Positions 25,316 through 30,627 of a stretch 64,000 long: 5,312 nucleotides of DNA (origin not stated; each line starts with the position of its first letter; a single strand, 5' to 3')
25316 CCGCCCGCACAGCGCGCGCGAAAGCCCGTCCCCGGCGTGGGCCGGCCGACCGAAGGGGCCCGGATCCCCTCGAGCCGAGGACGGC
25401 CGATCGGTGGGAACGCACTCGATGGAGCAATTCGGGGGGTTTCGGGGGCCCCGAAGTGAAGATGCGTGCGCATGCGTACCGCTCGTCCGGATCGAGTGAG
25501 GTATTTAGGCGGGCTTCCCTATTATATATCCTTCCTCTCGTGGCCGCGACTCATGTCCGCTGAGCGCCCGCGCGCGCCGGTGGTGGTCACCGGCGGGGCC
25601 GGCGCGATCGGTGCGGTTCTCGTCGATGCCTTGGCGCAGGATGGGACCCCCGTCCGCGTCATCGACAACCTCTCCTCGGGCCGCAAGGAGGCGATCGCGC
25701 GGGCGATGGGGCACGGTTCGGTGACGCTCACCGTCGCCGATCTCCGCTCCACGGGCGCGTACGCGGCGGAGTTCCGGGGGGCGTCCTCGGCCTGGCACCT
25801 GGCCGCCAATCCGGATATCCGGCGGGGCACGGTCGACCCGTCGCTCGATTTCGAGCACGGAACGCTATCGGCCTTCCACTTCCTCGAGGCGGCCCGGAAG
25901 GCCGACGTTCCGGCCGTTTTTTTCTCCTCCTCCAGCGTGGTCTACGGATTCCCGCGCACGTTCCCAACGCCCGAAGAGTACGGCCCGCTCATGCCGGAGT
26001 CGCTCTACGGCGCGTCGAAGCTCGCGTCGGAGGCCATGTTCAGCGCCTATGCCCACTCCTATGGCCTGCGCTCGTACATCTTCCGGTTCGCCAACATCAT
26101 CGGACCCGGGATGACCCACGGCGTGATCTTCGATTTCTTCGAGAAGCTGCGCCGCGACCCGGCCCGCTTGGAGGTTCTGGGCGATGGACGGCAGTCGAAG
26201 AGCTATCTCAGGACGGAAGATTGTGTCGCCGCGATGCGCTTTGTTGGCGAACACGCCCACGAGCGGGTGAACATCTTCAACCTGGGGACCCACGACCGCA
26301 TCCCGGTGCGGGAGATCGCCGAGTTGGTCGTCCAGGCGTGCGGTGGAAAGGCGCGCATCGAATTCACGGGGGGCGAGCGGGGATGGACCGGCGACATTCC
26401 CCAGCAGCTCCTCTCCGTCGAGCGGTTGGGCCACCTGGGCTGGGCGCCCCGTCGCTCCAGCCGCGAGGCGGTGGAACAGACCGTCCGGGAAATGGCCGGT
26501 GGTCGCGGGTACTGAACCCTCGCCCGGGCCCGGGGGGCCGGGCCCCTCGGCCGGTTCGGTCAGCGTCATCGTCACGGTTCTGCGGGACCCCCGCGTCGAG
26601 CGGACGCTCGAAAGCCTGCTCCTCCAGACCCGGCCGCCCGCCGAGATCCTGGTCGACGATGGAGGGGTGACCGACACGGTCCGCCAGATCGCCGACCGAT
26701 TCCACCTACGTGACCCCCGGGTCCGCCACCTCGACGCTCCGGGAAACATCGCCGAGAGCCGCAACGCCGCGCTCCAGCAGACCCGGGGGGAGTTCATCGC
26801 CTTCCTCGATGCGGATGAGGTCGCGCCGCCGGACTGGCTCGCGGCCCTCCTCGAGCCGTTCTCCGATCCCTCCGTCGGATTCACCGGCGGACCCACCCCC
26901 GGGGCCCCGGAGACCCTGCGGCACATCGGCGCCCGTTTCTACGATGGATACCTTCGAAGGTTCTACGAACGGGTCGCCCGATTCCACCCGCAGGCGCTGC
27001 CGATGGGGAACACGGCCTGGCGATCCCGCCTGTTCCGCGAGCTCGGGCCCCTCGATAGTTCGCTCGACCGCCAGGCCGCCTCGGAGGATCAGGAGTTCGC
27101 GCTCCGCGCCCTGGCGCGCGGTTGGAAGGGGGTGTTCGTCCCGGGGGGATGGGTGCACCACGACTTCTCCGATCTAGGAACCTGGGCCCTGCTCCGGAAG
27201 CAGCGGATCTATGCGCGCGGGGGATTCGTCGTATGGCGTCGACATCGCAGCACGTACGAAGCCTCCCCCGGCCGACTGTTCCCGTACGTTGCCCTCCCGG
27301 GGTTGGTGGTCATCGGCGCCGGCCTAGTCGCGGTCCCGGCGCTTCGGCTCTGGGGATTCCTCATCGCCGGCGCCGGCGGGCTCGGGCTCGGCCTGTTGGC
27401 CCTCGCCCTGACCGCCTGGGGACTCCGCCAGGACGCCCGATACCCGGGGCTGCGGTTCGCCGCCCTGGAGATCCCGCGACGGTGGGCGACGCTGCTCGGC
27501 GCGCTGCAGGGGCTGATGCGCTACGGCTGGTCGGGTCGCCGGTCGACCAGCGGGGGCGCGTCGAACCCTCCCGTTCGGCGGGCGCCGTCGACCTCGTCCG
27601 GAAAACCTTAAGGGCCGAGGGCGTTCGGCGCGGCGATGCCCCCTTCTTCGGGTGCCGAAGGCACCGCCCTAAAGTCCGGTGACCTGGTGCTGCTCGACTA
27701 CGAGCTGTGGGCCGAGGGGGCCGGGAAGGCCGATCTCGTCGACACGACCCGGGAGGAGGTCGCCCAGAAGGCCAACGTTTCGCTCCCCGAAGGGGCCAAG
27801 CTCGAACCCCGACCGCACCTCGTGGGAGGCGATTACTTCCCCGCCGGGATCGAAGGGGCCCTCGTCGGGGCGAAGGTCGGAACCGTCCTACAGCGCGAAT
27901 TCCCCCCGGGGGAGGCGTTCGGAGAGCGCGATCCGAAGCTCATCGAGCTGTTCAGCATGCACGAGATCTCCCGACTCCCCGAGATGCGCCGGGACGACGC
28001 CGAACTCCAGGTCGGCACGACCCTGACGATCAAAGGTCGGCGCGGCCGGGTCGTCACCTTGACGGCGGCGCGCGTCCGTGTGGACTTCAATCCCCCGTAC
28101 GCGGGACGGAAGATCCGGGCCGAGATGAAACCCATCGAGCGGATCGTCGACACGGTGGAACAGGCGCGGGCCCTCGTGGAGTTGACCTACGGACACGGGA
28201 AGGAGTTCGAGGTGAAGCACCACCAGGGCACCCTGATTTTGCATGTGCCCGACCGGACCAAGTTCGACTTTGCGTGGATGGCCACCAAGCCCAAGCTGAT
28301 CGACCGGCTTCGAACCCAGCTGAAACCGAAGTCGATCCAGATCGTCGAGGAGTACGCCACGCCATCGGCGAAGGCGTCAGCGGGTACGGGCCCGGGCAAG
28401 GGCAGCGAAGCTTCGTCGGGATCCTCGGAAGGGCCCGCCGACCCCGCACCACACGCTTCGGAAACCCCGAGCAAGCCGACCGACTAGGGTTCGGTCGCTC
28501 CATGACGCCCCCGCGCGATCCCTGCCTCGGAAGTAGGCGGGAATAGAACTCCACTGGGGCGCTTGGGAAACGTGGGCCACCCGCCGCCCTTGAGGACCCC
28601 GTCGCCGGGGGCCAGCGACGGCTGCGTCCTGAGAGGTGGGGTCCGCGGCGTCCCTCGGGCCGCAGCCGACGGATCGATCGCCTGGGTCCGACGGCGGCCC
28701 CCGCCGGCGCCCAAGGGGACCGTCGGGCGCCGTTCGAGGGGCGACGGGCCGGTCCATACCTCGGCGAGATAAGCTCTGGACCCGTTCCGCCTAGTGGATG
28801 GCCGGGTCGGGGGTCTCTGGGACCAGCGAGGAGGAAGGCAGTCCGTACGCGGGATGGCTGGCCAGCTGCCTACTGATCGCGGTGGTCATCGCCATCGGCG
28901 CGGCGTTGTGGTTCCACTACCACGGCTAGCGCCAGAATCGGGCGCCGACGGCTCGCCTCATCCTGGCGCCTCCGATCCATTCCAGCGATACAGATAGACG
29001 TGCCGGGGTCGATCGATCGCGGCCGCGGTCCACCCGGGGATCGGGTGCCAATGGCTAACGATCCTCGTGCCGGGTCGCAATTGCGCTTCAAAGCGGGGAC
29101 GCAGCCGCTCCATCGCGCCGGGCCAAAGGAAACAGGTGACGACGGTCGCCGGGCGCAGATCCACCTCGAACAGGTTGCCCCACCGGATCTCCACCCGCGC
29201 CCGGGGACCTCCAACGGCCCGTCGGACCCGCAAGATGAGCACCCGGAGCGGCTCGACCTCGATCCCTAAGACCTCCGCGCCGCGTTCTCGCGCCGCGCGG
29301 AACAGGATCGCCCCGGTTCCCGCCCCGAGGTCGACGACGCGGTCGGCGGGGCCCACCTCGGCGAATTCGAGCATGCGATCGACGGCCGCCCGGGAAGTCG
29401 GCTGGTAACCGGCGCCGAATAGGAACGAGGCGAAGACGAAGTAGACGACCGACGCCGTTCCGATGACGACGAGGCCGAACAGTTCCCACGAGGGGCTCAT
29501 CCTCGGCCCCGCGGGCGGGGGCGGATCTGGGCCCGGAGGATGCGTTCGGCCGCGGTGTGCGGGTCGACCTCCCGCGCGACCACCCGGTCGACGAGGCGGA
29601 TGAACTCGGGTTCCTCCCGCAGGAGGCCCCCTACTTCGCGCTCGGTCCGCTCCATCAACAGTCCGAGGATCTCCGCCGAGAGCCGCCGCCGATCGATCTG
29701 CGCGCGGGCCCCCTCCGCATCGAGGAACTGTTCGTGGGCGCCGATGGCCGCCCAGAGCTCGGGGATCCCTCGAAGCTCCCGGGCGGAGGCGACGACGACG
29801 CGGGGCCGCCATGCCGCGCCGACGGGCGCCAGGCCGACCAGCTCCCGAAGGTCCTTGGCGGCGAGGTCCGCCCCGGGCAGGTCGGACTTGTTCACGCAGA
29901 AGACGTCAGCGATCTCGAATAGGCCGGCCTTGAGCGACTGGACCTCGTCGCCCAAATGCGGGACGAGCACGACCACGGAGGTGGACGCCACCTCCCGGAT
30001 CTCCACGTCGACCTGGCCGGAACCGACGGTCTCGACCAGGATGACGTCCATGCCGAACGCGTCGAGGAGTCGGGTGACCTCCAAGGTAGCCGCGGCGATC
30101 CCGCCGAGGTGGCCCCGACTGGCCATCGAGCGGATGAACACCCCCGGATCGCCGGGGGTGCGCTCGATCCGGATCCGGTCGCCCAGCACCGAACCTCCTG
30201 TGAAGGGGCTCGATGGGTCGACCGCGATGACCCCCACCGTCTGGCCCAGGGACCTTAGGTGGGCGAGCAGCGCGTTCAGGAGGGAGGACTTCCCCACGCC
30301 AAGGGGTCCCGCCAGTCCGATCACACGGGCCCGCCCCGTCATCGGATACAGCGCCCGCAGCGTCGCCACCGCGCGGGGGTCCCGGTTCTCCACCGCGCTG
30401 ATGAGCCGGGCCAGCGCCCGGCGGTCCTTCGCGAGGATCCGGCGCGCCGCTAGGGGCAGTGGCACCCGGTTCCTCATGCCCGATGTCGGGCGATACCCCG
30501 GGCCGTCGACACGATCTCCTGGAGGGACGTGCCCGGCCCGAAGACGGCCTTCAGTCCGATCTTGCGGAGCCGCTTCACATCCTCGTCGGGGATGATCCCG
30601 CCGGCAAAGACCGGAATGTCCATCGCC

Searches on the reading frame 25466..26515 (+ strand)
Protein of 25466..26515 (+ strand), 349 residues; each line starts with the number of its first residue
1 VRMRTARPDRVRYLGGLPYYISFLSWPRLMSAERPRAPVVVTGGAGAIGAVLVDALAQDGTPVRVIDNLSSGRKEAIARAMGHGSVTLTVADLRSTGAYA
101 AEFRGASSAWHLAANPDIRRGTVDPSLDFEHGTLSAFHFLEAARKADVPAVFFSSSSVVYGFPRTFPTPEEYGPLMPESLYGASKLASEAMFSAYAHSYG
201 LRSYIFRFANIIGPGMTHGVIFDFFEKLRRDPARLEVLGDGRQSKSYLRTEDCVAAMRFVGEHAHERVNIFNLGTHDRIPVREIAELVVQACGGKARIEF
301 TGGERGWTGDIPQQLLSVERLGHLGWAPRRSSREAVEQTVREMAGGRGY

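Call 10: search_protein_families(library=pfam, proteins=[window:25466-26515:+], max_evalue=0.001)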
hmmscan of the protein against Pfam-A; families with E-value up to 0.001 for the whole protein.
window:25466-26515:+ (349 aa): 9 families
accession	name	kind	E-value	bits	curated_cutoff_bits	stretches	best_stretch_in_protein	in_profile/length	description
PF01370.27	Epimerase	-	9.7e-38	130.4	20.9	1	39-274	1-240/240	NAD dependent epimerase/dehydratase family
PF16363.11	GDP_Man_Dehyd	-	1.6e-29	103.9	27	1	41-295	2-269/332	GDP-mannose 4,6 dehydratase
PF04321.23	RmlD_sub_bind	-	9.7e-07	28.6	27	1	39-293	3-232/287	RmlD substrate binding domain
PF01073.25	3Beta_HSD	-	1.5e-06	27.9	22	1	40-192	1-157/280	3-beta hydroxysteroid dehydrogenase/isomerase family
PF00106.31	adh_short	-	2.1e-05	24.5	26.6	0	39-99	3-64/195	short chain dehydrogenase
PF02719.21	Polysacc_synt_2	-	2.7e-05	23.9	20.2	0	177-302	134-262/293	Polysaccharide biosynthesis protein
PF05368.20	NmrA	-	0.00011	22.4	27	1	39-155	5-106/298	NmrA-like family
PF07993.18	NAD_binding_4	-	0.00018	21.2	20.1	0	168-217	164-213/258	Male sterility protein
PF13460.12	NAD_binding_10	-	0.00035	20.9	27.2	1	43-171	1-114/184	NAD(P)H-binding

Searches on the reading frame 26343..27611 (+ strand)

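Call 10: search_protein_families(library=pfam, proteins=[window:26343-27611:+], max_evalue=0.001)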
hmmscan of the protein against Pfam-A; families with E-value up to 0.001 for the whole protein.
window:26343-27611:+ (422 aa): 4 families
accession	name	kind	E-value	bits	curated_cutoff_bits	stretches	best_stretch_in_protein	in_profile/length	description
PF00535.33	Glycos_transf_2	-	3.5e-23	82.8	23.3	1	75-194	3-124/168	Glycosyl transferase family 2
PF13641.12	Glyco_tranf_2_3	-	9.4e-15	55.7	27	1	73-288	3-224/230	Glycosyltransferase like family 2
PF13632.12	Glyco_trans_2_3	-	6.6e-13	49.4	27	1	152-338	2-187/198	Glycosyl transferase family group 2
PF13506.12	Glyco_transf_21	-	0.0002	21.3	21.7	1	143-277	25-158/174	Glycosyl transferase family 21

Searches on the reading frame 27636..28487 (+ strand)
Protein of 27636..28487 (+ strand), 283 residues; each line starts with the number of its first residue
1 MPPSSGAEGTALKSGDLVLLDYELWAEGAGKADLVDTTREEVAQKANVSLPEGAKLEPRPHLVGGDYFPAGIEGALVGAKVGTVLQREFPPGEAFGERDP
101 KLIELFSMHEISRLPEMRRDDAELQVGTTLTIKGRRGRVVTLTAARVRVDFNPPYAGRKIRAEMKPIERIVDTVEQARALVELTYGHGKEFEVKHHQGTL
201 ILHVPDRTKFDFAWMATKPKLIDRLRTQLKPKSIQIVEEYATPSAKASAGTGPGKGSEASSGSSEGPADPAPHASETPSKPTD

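Call 10: search_protein_families(library=pfam, proteins=[window:27636-28487:+], max_evalue=0.001)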
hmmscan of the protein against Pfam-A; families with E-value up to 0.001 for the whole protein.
window:27636-28487:+ (283 aa): 1 family
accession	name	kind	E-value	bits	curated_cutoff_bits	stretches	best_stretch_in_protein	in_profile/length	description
PF22199.2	FKBP26_IF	-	6.9e-07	29.6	27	1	116-154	7-45/46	FKBP26, IF domain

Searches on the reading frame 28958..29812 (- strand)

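Call 10: search_protein_families(library=pfam, proteins=[window:28958-29812:-], max_evalue=0.001)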
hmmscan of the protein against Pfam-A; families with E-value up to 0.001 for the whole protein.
window:28958-29812:- (284 aa): 2 families
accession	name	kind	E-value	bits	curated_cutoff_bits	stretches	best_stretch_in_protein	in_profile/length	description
PF13649.12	Methyltransf_25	-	0.00027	22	27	1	159-228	1-71/97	Methyltransferase domain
PF13847.12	Methyltransf_31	-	0.00052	20.1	27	1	156-188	4-38/145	Methyltransferase domain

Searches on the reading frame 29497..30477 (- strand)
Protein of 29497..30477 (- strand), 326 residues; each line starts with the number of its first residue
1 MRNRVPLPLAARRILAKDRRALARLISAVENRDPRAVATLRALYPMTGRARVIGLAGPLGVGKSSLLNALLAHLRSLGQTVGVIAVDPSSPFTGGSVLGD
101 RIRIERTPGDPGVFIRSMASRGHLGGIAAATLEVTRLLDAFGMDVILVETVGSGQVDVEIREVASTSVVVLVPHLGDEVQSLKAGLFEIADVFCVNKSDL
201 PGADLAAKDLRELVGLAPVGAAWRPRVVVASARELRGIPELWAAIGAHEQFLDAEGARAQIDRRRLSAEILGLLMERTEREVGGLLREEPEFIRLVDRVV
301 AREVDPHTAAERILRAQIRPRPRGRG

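Call 3: search_protein_families(library=pfam, proteins=[window:29497-30477:-], max_evalue=0.01)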
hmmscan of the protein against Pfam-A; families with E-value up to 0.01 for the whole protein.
window:29497-30477:- (326 aa): 7 families
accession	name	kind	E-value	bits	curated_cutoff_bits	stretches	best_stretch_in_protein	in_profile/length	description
PF03308.22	MeaB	-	4.1e-83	279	23.1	1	22-278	1-264/273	Methylmalonyl Co-A mutase-associated GTPase MeaB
PF02492.25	cobW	-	3.3e-06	27.2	20.7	1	52-85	2-34/180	CobW/HypB/UreG, nucleotide-binding domain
PF03193.22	RsgA_GTPase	-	0.00055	20.2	30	1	46-74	103-130/174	RsgA GTPase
PF13191.12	AAA_16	-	0.0013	19.7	32.6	1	38-77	10-51/167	AAA ATPase domain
PF03029.23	ATP_bind_1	-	0.0014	18.9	27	1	56-90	2-36/240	Conserved hypothetical ATP binding protein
PF01926.29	MMR_HSR1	-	0.0025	18.3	21.9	0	53-73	2-22/113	50S ribosome-binding GTPase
PF00005.33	ABC_tran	-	0.0052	17.8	25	1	51-87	12-45/137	ABC transporter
